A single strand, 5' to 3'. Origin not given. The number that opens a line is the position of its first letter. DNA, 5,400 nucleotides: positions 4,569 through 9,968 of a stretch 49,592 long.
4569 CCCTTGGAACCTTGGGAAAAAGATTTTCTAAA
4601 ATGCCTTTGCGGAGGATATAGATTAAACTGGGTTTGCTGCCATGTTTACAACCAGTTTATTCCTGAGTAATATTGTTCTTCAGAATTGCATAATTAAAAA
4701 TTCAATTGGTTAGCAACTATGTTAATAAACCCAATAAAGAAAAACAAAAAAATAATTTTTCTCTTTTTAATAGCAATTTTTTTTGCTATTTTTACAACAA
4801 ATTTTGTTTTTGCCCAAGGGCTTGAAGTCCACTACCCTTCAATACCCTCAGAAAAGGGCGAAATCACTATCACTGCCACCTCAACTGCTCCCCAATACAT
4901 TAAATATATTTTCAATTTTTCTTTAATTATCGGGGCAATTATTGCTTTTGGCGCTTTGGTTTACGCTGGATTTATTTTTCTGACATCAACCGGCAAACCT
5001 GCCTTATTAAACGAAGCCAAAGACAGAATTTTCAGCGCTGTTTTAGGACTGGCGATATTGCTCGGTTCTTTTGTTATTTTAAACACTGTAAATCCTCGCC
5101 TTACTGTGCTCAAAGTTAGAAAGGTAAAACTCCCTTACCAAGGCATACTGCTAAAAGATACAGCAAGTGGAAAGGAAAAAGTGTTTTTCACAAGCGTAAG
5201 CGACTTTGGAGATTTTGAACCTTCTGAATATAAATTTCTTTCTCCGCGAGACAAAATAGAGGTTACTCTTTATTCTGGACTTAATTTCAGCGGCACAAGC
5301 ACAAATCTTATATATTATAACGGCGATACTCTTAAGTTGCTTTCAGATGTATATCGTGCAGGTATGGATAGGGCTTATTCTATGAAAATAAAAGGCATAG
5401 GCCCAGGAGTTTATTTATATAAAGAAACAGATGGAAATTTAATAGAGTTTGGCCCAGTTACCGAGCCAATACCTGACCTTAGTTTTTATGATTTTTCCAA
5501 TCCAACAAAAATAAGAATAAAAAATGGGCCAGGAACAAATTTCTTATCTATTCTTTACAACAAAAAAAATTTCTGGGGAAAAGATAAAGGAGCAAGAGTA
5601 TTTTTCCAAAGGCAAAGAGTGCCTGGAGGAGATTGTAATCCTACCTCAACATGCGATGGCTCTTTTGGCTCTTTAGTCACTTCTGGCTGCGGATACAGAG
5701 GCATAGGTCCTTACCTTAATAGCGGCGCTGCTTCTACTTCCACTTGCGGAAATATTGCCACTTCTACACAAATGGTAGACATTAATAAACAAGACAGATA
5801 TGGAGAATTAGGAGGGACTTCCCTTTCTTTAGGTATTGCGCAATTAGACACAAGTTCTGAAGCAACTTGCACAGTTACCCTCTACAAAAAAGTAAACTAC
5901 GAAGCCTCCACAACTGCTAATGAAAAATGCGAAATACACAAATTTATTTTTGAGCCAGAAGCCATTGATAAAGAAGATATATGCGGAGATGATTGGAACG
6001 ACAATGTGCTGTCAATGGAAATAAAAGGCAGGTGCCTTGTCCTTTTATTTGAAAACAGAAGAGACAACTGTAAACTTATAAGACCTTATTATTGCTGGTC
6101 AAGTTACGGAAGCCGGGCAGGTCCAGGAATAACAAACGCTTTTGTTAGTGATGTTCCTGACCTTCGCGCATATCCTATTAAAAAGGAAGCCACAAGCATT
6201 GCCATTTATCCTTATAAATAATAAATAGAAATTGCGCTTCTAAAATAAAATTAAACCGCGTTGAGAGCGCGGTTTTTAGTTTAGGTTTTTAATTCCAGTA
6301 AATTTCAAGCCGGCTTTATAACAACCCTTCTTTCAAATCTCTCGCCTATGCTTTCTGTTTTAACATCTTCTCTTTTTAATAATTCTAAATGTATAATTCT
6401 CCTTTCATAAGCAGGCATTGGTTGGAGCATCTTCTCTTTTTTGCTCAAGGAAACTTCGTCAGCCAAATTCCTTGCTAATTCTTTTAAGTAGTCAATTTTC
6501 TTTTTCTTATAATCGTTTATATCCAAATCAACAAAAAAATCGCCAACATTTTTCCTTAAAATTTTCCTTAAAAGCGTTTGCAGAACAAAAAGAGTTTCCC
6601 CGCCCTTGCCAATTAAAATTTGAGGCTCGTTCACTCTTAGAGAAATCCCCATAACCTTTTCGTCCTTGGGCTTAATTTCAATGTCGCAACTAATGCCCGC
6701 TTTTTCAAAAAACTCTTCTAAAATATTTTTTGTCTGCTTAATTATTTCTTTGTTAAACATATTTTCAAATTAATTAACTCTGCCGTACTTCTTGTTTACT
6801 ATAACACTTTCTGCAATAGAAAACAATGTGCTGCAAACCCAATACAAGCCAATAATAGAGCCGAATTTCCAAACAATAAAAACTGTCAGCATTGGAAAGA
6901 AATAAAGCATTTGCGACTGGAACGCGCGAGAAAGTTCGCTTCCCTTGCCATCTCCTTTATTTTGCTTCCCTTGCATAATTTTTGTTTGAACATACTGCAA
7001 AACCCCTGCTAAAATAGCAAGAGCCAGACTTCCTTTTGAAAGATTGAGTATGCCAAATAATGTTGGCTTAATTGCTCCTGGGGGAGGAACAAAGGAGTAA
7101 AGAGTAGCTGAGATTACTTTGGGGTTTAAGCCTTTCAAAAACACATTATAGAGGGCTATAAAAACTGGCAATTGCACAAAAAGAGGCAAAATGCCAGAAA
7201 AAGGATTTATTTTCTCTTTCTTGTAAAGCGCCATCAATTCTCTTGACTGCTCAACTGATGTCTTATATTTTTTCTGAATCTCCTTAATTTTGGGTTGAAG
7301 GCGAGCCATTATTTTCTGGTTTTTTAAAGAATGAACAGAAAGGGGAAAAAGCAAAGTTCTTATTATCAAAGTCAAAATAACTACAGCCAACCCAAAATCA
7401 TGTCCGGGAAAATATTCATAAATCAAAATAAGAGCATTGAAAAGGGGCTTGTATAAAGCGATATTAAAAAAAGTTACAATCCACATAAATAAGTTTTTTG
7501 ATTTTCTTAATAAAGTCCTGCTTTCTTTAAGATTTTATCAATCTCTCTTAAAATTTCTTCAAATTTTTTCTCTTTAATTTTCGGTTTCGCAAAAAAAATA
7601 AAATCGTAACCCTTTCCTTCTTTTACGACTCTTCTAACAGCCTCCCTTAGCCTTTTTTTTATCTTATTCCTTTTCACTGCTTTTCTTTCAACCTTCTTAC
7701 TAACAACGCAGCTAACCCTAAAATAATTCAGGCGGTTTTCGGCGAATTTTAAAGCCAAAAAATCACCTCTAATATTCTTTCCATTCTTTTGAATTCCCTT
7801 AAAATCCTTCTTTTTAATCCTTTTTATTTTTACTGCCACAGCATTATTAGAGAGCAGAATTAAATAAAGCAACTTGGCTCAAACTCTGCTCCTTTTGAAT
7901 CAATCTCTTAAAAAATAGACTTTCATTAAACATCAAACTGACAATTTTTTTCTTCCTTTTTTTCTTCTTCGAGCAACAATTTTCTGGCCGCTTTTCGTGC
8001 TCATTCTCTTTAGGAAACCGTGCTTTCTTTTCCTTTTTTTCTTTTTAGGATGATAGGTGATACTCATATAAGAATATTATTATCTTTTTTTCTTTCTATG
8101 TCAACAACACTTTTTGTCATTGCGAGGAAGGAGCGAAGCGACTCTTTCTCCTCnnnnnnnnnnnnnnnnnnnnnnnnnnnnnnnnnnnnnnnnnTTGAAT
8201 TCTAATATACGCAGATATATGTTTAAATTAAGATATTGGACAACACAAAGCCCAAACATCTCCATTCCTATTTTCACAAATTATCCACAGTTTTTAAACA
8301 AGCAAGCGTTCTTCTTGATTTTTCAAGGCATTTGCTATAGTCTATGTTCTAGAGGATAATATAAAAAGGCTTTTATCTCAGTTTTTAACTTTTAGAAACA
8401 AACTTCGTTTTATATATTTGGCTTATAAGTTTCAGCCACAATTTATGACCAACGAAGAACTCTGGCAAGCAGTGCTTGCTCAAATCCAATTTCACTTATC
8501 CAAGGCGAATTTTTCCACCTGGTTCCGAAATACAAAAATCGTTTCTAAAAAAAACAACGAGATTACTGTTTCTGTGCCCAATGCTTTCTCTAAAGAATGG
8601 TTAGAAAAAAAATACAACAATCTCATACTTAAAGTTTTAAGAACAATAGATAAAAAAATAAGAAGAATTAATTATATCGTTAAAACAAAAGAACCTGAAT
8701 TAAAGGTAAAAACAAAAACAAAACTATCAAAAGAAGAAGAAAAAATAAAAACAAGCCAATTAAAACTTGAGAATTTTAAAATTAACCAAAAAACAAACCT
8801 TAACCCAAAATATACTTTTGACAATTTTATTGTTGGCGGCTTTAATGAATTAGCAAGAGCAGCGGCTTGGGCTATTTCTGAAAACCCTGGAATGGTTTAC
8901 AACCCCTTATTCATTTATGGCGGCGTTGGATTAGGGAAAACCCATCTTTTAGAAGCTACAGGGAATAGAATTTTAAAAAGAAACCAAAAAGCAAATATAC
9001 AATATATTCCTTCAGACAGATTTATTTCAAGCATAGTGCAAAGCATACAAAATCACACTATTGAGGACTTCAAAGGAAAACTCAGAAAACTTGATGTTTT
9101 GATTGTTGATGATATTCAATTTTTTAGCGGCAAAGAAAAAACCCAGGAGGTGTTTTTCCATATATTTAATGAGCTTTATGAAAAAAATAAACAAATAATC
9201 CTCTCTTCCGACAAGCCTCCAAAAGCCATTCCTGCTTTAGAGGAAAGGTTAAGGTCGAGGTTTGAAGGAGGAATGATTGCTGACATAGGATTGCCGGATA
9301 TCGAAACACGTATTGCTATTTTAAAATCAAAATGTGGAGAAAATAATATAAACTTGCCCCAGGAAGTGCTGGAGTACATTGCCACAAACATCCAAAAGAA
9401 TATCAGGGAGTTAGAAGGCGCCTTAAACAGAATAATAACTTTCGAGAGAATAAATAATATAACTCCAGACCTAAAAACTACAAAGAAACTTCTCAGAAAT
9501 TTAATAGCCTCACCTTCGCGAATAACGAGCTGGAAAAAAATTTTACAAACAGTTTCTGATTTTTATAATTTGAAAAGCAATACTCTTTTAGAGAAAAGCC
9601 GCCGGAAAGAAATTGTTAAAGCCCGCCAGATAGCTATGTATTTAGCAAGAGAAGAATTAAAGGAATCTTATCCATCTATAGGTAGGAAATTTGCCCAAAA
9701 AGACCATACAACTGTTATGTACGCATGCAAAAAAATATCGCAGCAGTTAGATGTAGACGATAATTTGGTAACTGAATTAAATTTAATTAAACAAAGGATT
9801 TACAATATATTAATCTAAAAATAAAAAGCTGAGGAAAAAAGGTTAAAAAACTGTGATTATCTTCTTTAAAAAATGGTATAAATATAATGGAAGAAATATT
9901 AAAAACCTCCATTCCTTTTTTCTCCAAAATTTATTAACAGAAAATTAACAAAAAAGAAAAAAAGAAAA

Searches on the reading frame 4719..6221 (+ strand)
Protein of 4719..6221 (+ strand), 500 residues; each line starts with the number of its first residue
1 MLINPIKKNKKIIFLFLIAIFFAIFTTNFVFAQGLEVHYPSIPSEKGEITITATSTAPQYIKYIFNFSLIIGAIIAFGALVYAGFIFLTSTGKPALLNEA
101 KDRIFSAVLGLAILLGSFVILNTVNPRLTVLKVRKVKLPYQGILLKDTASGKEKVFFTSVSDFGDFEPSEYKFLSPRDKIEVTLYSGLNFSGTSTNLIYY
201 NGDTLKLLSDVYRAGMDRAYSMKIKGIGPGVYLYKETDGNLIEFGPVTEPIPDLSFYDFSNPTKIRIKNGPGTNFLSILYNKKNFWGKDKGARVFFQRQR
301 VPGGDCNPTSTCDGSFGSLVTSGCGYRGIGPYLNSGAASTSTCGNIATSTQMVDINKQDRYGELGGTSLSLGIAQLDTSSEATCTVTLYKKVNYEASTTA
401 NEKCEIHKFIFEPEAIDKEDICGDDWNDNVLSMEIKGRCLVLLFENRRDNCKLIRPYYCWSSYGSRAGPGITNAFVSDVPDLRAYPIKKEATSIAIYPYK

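Call 10: search_protein_families(library=pfam, proteins=[window:4719-6221:+], max_evalue=0.001)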
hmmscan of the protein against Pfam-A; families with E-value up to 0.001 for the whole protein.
window:4719-6221:+ (500 aa): 1 family
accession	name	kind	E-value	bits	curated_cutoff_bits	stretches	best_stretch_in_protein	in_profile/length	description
PF18895.5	T4SS_pilin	-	0.00021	21.8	26.6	1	58-120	6-67/71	Type IV secretion system pilin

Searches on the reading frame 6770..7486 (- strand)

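Call 10: search_protein_families(library=pfam, proteins=[window:6770-7486:-], max_evalue=0.001)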
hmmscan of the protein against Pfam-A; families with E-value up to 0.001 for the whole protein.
window:6770-7486:- (238 aa): 1 family
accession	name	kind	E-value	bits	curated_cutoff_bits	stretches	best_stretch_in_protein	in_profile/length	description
PF02096.25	60KD_IMP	-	8e-48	162.9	35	1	31-232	1-163/163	60Kd inner membrane protein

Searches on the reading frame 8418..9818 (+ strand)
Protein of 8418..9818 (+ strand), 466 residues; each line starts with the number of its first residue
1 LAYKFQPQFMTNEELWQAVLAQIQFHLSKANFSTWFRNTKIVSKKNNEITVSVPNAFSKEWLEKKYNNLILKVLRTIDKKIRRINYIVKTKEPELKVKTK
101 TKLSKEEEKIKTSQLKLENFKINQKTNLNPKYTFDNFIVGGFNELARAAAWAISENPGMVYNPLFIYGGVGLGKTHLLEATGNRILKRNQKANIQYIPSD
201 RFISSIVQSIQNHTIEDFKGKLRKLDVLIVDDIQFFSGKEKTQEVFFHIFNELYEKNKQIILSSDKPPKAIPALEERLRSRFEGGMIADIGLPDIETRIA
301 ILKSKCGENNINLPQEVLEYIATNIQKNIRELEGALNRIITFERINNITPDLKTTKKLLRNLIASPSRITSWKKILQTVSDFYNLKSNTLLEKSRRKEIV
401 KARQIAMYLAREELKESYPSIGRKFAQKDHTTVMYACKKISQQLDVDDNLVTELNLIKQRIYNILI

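Call 10: search_protein_families(library=pfam, proteins=[window:8418-9818:+], max_evalue=0.001)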
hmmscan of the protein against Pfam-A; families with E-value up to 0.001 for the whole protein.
window:8418-9818:+ (466 aa): 6 families
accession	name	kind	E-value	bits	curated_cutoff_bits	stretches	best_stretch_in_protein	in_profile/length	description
PF00308.24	Bac_DnaA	-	9.5e-68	227.9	23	1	128-288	1-161/162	Bacterial DnaA ATPAse domain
PF08299.17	Bac_DnaA_C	-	8.8e-29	99.8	31.5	1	373-440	2-69/69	Bacterial dnaA protein helix-turn-helix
PF11638.13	DnaA_N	-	6.6e-17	61.4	24.6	1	13-75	1-64/65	DnaA N-terminal domain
PF01695.23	IstB_IS21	-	1.1e-08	35.3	24.1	1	164-267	95-195/238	IstB-like ATP binding protein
PF00004.35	AAA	-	9.5e-05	23.3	21.2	1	165-283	2-128/131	ATPase family associated with various cellular activities (AAA)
PF01637.24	ATPase_2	-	0.00021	21.6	33.2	1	161-271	20-123/225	ATPase domain predominantly from Archaea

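Call 94: list_cluster_members(proteins=[window:8418-9818:+, window:28294-29295:-, window:41080-43032:-, window:21195-22391:-, window:16093-19314:-, window:15512-15883:-, window:22993-23586:-, window:22548-22886:-])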
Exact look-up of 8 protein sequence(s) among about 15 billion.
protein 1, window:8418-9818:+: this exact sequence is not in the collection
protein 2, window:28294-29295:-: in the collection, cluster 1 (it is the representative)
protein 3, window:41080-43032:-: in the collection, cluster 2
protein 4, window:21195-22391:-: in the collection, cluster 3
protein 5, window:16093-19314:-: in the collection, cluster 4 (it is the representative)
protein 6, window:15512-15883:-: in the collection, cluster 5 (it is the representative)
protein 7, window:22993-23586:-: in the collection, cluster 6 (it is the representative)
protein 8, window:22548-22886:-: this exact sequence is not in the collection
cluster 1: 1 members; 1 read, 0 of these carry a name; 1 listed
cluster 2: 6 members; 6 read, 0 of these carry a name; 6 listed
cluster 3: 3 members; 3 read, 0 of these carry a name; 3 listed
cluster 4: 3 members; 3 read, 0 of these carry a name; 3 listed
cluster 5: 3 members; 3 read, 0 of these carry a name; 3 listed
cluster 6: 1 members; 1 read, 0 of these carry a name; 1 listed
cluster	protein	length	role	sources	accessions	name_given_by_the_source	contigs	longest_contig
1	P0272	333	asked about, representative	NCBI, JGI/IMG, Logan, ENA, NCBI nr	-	-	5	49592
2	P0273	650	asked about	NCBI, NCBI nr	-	-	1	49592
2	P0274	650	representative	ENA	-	-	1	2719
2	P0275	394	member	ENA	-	-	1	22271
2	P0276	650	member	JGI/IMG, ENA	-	-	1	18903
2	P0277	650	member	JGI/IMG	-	-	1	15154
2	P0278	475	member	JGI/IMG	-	-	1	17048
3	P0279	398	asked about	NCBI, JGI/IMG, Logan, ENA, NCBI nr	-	-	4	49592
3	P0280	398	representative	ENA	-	-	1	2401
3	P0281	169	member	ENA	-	-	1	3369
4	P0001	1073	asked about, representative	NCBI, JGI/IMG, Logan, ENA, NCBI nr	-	-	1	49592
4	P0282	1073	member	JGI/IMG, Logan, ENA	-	-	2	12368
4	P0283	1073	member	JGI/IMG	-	-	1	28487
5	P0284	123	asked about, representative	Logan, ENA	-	-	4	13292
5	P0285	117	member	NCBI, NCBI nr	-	-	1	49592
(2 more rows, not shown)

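Call 103: predict_structure(alignment_id=A3)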
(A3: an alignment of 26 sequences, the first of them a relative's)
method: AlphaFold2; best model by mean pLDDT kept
length: 123 residues; sequences in the alignment: 26
mean_pLDDT: 92.4   pTM: 0.79
mean pLDDT of the five models: 92.4, 91.8, 91.7, 91.4, 90.9
residues with pLDDT >= 90: 99; 70-90: 17; 50-70: 6; < 50: 1
segments of 3 or more residues with pLDDT < 50: none
pLDDT, mean of each block of 10 residues (from residue 1): 95 97 98 89 96 95 96 96 96 96 93 73 54
secondary structure, 60 per line:
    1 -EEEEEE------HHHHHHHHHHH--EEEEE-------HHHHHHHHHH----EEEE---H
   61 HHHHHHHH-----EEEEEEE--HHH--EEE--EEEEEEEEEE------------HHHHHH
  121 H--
elements in order: E2-7 H14-24 E27-31 H39-48 E53-56 H60-68 E74-80 E88-90 E93-102 H115-121

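Call 107: fold_search(model_id=the predicted structure, library=pdb)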
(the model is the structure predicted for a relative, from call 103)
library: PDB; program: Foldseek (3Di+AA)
matches with E <= 10: 1341; with E <= 0.001: 0
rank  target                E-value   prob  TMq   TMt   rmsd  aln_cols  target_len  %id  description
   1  7rzo                  1.1e-02  0.54  0.27  0.22  10.1       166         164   15  Crystal structure of a dihydrofolate reductase (folA) from Stenotrophomonas maltophilia (released 2021-10-20)
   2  4pzu_H                2.8e-02  0.85  0.32  0.20   5.3        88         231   20  Crystal structure of a putative uncharacterize protein Rv3404c and likely sugar N-formyltransferase from Mycobacterium (released 2014-04-23)
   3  1vdr_A                3.2e-02  0.41  0.27  0.23  11.3       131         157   11  DIHYDROFOLATE REDUCTASE (released 1998-02-25)
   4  6j1g                  4.3e-02  0.96  0.41  0.12   4.4        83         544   12  Crystal structure of HypX from Aquifex aeolicus, R9A-Q15A-R131A-R542A variant (released 2019-11-06)
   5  4pzu_B                4.9e-02  0.77  0.35  0.21   5.7        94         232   20  Crystal structure of a putative uncharacterize protein Rv3404c and likely sugar N-formyltransferase from Mycobacterium (released 2014-04-23)
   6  5vyq_A                5.6e-02  0.63  0.33  0.20   7.1        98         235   17  Crystal structure of the N-formyltransferase Rv3404c from mycobacterium tuberculosis in complex with YDP-Qui4N and fol (released 2017-07-12)
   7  1u71                  5.6e-02  0.35  0.30  0.23   9.6       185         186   12  Understanding the Role of Leu22 Variants in Methotrexate Resistance: Comparison of Wild-type and Leu22Arg Variant Mouse  (released 2005-02-01)
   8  4pzu_A                6.0e-02  0.66  0.33  0.20   6.5        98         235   18  Crystal structure of a putative uncharacterize protein Rv3404c and likely sugar N-formyltransferase from Mycobacterium (released 2014-04-23)
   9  3bzw_F                7.2e-02  0.33  0.28  0.17  17.1       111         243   14  Crystal structure of a putative lipase from Bacteroides thetaiotaomicron (released 2008-02-05)
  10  3ia5_A                8.7e-02  0.23  0.28  0.23  10.6       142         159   13  Moritella profunda dihydrofolate reductase (DHFR) (released 2009-07-21)
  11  6j1e                  9.3e-02  0.96  0.42  0.12   3.7        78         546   13  Crystal structure of HypX from Aquifex aeolicus (Crystal Form II) (released 2019-11-06)
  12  7ks0_B                1.0e-01  0.57  0.35  0.09   7.9       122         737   13  GluK2/K5 with 6-Cyano-7-nitroquinoxaline-2,3-dione (CNQX) (released 2021-03-24)
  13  5vyq_B                1.1e-01  0.63  0.33  0.20   5.3        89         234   20  Crystal structure of the N-formyltransferase Rv3404c from mycobacterium tuberculosis in complex with YDP-Qui4N and fol (released 2017-07-12)
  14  1qzf_A                1.2e-01  0.23  0.29  0.10  10.8       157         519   14  Crystal structure of DHFR-TS from Cryptosporidium hominis (released 2003-11-11)
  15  3n0v_A                1.4e-01  0.54  0.36  0.19   7.6       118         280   11  Crystal structure of a formyltetrahydrofolate deformylase (PP_0327) from PSEUDOMONAS PUTIDA KT2440 at 2.25 A resolutio (released 2010-06-16)
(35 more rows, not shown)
